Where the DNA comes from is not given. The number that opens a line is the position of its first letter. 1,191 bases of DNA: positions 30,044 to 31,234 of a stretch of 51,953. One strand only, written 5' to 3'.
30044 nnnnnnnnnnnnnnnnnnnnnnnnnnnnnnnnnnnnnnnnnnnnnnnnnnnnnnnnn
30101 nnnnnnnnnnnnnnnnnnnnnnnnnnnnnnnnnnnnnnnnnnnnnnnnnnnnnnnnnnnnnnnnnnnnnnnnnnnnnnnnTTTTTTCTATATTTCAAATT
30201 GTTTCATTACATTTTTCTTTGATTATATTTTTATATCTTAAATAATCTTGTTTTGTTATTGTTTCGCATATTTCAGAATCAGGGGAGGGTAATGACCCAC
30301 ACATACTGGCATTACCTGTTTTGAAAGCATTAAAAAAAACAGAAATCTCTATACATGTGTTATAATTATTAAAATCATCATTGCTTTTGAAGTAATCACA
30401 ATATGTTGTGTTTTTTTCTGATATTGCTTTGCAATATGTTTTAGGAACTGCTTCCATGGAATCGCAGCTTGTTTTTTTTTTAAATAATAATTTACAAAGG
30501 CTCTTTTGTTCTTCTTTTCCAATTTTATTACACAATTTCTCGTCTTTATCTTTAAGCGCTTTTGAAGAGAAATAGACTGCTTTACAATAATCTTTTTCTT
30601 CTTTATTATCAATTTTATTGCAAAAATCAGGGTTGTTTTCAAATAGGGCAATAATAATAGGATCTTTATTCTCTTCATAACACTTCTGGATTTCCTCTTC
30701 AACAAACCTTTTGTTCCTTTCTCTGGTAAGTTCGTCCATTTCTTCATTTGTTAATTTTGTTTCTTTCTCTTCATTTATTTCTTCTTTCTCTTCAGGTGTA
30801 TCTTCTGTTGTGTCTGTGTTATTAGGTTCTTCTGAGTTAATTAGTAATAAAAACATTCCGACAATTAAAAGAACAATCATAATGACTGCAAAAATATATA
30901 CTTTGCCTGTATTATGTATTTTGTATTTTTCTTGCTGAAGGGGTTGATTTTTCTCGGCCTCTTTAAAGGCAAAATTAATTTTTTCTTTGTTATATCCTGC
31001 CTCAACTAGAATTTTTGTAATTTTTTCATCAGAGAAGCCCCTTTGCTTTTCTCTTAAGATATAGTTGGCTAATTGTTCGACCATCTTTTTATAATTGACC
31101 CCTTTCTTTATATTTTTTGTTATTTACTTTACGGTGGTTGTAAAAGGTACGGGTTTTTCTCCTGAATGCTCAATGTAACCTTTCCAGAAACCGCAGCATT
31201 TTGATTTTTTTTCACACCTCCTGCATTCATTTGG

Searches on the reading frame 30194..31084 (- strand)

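Call 5: search_protein_families(library=pfam, proteins=[window:30194-31084:-], max_evalue=0.1)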
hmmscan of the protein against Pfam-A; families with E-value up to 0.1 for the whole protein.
window:30194-31084:- (296 aa): 3 families
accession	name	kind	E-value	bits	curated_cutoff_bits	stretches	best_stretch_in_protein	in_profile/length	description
PF15113.11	TMEM117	-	0.01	15.2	27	1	47-137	282-370/411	TMEM117 protein family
PF06237.18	SLC52_ribofla_tr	-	0.046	13.2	27.9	1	42-136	173-265/429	Solute carrier family 52, riboflavin transporter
PF22251.1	PFF1_TM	-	0.048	13.6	32.3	1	58-153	94-190/300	Vacuolar membrane protease, transmembrane domain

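Call 6: search_protein_families(library=ncbifam, proteins=[window:30194-31084:-], max_evalue=0.1)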
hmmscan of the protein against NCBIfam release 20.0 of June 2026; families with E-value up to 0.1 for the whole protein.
window:30194-31084:- (296 aa): 7 families
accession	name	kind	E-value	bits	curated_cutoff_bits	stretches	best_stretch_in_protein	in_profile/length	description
NF042931.1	SAG1386_EF1546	equivalog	0.00057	20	80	1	48-118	17-86/158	SAG1386/EF1546 family surface-associated protein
NF007007.0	PRK09470.1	equivalog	0.0079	15.1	486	1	58-134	9-91/463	envelope stress sensor histidine kinase CpxA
NF004285.1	PRK05696.1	equivalog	0.012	15.4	179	1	49-129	7-91/171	flagellar basal body-associated protein FliL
NF001194.0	PRK00159.1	equivalog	0.024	14.8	102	1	41-83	9-51/87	cell division protein CrgA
NF046012.1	adhes_ESA_00282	equivalog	0.029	14.1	100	1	64-111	5-52/167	ESA_00282 family adhesion-associated protein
TIGR00881.1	2A0104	subfamily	0.041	12.9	407.75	1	56-115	145-201/379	phosphoglycerate transporter protein PgtP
NF038340.1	SAR2788_fam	subfamily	0.042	13.6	50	1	67-134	7-73/177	SAR2788 family putative toxin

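Call 67: search_protein_families(library=padloc, proteins=[window:30194-31084:-], max_evalue=0.001)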
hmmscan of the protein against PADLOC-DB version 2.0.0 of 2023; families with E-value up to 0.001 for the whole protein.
window:30194-31084:- (296 aa): 1 family
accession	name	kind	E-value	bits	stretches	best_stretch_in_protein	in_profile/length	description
PDLC04040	PD-T4-6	-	0.00051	16.9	1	18-130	278-391/547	-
